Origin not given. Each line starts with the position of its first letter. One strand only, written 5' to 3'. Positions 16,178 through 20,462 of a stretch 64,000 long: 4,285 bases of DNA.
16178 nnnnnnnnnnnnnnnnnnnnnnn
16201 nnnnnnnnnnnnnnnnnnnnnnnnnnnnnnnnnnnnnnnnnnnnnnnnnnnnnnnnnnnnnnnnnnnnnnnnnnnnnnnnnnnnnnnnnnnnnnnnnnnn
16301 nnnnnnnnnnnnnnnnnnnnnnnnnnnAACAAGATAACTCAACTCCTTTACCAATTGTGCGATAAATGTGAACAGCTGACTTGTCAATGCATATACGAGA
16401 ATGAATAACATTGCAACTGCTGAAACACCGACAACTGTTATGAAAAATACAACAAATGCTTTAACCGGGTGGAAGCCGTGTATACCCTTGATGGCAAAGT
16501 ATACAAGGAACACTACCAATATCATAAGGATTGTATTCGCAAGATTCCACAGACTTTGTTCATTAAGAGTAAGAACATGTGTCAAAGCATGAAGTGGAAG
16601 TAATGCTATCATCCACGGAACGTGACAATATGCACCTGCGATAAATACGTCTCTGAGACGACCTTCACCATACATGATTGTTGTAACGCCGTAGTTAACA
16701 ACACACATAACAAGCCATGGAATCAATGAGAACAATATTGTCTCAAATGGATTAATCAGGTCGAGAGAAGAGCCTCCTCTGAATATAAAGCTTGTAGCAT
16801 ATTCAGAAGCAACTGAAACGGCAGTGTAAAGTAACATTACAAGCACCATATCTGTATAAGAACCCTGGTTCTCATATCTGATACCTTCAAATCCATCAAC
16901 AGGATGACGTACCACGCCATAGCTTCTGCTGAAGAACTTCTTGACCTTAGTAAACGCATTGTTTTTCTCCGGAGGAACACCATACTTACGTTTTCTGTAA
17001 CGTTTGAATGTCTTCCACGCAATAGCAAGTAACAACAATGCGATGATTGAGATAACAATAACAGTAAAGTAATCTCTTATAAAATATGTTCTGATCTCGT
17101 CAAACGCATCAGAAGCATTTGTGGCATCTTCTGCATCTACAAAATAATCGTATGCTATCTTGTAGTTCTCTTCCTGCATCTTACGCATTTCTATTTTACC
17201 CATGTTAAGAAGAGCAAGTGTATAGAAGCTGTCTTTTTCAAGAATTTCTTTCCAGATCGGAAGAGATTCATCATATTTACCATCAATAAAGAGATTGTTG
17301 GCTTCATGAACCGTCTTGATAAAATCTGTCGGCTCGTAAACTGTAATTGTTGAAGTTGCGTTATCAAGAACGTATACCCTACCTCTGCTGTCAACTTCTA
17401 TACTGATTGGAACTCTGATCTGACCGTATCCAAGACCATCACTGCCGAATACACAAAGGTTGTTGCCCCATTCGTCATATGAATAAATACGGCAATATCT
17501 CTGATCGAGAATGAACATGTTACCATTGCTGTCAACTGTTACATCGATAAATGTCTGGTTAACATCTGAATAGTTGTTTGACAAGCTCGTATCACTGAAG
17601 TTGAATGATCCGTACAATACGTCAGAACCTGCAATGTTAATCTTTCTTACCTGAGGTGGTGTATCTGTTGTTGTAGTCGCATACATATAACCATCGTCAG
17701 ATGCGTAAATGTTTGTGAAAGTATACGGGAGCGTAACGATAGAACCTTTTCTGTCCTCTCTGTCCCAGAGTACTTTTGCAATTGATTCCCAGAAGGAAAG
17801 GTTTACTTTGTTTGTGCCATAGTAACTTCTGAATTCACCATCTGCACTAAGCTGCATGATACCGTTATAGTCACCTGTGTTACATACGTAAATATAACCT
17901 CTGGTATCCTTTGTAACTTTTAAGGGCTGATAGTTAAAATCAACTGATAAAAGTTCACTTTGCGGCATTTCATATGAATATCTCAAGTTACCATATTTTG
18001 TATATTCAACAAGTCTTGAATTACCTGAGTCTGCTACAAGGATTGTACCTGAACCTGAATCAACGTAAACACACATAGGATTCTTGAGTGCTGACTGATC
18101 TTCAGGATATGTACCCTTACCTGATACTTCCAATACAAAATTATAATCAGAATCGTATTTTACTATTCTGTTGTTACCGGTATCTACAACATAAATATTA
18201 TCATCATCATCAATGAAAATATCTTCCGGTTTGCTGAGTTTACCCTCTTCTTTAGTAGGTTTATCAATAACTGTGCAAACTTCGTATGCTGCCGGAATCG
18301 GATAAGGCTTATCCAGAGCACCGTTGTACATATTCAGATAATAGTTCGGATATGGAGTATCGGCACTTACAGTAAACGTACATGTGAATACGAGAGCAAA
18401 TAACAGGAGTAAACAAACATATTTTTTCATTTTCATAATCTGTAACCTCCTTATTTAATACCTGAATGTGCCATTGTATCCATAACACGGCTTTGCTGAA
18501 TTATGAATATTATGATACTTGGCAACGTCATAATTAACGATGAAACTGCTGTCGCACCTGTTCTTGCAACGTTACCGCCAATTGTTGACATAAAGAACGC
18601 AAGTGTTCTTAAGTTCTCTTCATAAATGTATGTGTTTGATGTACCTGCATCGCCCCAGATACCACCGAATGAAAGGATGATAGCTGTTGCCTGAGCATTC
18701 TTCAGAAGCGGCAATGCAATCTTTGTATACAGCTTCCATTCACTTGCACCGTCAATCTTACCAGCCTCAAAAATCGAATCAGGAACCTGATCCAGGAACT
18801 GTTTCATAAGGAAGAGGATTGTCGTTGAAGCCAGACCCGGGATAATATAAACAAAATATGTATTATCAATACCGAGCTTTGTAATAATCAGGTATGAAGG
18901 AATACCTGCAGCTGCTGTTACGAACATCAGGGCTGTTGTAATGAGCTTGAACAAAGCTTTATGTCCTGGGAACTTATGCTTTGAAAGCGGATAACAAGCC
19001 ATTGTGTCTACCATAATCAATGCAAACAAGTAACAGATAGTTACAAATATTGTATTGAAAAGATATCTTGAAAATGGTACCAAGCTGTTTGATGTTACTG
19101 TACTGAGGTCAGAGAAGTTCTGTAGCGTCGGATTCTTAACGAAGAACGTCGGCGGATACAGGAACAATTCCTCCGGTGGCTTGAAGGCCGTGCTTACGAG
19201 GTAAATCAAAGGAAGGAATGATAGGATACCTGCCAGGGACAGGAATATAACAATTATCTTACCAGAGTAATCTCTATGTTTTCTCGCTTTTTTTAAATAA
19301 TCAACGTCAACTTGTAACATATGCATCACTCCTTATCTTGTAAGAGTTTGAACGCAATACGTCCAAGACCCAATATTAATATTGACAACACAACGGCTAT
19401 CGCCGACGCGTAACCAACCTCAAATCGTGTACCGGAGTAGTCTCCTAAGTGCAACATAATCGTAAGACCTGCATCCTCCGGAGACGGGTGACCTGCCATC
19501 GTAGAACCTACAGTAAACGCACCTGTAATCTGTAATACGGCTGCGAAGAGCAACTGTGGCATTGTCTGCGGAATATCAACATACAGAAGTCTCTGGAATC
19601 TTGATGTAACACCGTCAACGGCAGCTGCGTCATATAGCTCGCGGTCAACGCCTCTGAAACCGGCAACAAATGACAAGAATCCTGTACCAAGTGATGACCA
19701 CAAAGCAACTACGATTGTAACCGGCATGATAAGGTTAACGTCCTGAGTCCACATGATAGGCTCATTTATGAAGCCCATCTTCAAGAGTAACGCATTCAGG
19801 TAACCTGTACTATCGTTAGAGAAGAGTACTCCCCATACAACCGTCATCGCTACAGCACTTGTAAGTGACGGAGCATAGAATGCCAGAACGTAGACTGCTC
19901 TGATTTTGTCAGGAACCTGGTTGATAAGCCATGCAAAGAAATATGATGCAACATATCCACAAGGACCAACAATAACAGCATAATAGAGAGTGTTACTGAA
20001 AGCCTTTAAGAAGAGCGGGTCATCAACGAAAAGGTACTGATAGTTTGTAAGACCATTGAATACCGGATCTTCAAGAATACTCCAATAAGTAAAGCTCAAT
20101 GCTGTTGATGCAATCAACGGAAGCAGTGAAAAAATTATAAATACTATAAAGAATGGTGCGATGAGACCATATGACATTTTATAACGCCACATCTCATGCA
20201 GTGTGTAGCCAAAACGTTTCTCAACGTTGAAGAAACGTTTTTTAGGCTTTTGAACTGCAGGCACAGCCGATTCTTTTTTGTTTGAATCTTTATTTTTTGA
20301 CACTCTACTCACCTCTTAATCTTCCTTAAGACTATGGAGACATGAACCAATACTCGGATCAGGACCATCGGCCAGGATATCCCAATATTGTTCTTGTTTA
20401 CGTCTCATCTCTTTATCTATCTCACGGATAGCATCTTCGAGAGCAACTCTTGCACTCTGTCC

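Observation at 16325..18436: Secreted NHL beta-propeller fused to a Yip1-like polytopic membrane domain inside a sugar ABC operon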

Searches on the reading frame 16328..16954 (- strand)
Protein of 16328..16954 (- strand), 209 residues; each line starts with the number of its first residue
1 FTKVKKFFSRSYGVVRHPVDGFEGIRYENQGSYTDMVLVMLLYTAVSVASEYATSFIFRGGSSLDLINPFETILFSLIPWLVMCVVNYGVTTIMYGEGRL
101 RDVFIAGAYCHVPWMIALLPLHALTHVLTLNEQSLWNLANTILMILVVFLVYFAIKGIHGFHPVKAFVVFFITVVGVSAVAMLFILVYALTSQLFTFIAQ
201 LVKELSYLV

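Call 60: search_solved_structures(query=A5, max_evalue=10)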
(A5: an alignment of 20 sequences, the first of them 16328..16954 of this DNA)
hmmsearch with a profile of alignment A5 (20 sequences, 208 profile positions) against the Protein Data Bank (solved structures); distinct sequences matched with E-value up to 10: 1.
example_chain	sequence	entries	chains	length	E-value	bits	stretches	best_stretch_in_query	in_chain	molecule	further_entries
7aov_A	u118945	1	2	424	1.4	11.7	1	86-137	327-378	Transient receptor potential cation channel subfamily M member 2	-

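Call 61: search_protein_families(library=pfam, alignment_id=A5, max_evalue=0.01)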
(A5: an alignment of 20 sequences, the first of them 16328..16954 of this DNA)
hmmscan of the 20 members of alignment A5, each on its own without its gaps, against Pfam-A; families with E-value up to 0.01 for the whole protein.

A. member 1, window:16328-16954:- (209 aa): 1 family
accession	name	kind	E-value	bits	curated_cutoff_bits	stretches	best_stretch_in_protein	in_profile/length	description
PF04893.22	Yip1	-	8.2e-12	45.8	28.6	1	13-182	2-170/173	Yip1 domain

B. families by the number of members that match (of 20 scanned): 2 families
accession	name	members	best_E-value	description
PF04893.22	Yip1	20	6.8e-21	Yip1 domain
PF09843.14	DUF2070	1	0.0039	Predicted membrane protein (DUF2070)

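Call 86: search_protein_representatives(protein=window:16328-16954:-)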
Query: 209 residues. Proteins with E-value up to 0.001 (for the whole library): 1228; up to 1e-10: 527; up to 1e-30: 2. The best 150 are listed.
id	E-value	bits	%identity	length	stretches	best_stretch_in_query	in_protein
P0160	7.7e-60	218.6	49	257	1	1-208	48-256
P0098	1.3e-59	217.8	50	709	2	7-209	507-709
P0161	1.2e-29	120.0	35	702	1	8-206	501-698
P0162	2.4e-29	119.0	34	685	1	9-205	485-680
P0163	1.5e-28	116.4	68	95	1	116-209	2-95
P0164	1.8e-26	109.6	32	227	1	14-206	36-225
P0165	6.7e-26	107.8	33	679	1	8-208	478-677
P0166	8.9e-25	104.1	31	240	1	10-207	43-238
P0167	1.1e-24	103.8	31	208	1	14-207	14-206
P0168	2.5e-23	99.4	31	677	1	5-208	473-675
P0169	3.2e-23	99.0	34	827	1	14-206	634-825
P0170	2.4e-22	96.2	36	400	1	11-207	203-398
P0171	2.6e-22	96.1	29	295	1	10-205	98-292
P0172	3.3e-22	95.7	31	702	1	12-205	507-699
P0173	5.4e-22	95.0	32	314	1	14-204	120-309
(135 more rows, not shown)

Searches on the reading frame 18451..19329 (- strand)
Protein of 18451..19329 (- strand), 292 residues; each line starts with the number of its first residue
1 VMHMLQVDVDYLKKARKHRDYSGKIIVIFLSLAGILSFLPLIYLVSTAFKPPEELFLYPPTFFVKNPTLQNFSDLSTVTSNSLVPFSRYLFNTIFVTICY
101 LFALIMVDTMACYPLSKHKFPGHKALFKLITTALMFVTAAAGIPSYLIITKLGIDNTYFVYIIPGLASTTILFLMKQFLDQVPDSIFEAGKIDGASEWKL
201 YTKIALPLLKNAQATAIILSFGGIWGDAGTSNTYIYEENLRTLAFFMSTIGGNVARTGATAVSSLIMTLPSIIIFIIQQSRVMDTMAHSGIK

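Call 4: search_protein_families(library=pfam, proteins=[window:18451-19329:-], max_evalue=0.01)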
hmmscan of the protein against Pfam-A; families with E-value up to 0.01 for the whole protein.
window:18451-19329:- (292 aa): 1 family
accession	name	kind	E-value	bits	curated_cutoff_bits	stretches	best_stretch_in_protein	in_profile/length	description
PF00528.27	BPD_transp_1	-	3.7e-11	43.5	26.4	1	129-278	43-175/184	Binding-protein-dependent transport system inner membrane component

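Call 5: search_protein_families(library=ncbifam, proteins=[window:18451-19329:-], max_evalue=0.01)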
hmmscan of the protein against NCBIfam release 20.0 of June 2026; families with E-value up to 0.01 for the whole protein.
window:18451-19329:- (292 aa): 14 families
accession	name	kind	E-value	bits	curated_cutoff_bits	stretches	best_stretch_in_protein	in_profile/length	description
NF008210.0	PRK10973.1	equivalog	2.6e-21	76.6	297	1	34-281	19-271/281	sn-glycerol-3-phosphate ABC transporter permease UgpE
NF040932.1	ABC_arch_GlcU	equivalog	2.3e-13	50.4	340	1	26-277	5-255/272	glucose ABC transporter permease GlcU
NF008231.0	PRK10998.1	equivalog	3.3e-13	49.9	261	1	78-292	73-295/296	maltose ABC transporter permease MalG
TIGR03262.1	PhnU2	equivalog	1.6e-05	23.8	593.25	1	171-280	148-255/546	putative 2-aminoethylphosphonate ABC transporter permease subunit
NF008208.0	PRK10971.1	equivalog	6.5e-05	22.5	415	1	94-281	65-269/277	sulfate/thiosulfate ABC transporter permease CysT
NF008232.0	PRK10999.1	equivalog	0.0001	21.2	392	1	171-221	390-440/520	maltose ABC transporter permease MalF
TIGR02141.1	modB_ABC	equivalog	0.00011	22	182.6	1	175-231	99-155/208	molybdate ABC transporter permease subunit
TIGR01581.1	Mo_ABC_porter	hypoth_equivalog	0.00022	20.8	210.3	0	102-230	35-177/225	ABC transporter permease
TIGR02139.1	permease_CysT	equivalog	0.00024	20.8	246.1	1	108-279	70-257/265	sulfate ABC transporter permease subunit CysT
NF007047.0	PRK09500.1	equivalog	0.0003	20.5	326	1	93-223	63-195/257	spermidine/putrescine ABC transporter permease PotC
TIGR02140.1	permease_CysW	equivalog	0.00047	19.7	329.1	1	96-279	55-253/261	sulfate ABC transporter permease subunit CysW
NF040931.1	ABC_arch_GlcT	equivalog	0.00054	19.7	360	1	163-273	151-263/278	glucose ABC transporter permease GlcT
TIGR00969.1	3a0106s02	subfamily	0.00087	18.8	240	0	100-278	74-267/272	sulfate ABC transporter permease subunit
NF006939.0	PRK09421.1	equivalog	0.0014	18.1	262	1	177-249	114-188/230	molybdate ABC transporter permease subunit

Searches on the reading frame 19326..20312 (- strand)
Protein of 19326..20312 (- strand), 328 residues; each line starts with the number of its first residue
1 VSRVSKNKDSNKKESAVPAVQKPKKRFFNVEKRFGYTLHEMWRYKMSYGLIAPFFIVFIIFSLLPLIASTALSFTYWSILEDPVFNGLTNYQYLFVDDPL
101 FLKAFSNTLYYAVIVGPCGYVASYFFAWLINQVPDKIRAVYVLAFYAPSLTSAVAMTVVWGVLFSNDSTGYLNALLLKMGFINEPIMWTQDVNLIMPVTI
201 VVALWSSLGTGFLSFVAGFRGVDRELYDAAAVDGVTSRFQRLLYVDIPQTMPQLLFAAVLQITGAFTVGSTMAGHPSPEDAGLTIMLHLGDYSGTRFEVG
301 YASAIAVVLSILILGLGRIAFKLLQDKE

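Call 4: search_protein_families(library=pfam, proteins=[window:19326-20312:-], max_evalue=0.01)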
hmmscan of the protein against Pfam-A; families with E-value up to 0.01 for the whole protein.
window:19326-20312:- (328 aa): 1 family
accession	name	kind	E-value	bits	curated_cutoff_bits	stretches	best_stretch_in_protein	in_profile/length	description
PF00528.27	BPD_transp_1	-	4.2e-07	30.3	26.4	1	133-314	15-167/184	Binding-protein-dependent transport system inner membrane component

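Call 5: search_protein_families(library=ncbifam, proteins=[window:19326-20312:-], max_evalue=0.01)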
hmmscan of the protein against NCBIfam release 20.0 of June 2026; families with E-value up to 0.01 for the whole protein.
window:19326-20312:- (328 aa): 6 families
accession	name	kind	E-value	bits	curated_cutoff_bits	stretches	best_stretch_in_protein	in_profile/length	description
NF040931.1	ABC_arch_GlcT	equivalog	3.1e-19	69.7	360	1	56-275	6-224/278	glucose ABC transporter permease GlcT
NF007852.0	PRK10561.1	equivalog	2.9e-18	66.8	335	1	46-327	13-291/295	sn-glycerol-3-phosphate ABC transporter permease UgpA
NF007044.0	PRK09497.1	equivalog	2.1e-14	53.7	348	1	52-275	16-231/285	spermidine/putrescine ABC transporter permease PotB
NF007963.0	PRK10683.1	equivalog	8.9e-12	45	489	1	50-322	44-306/317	putrescine ABC transporter permease PotH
TIGR03262.1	PhnU2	equivalog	1.9e-08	33.4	593.25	1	50-267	6-203/546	putative 2-aminoethylphosphonate ABC transporter permease subunit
NF043074.1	MMSYN1_0196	equivalog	9e-05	21.9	350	0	47-316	10-255/277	spermidine/putrescine ABC transporter permease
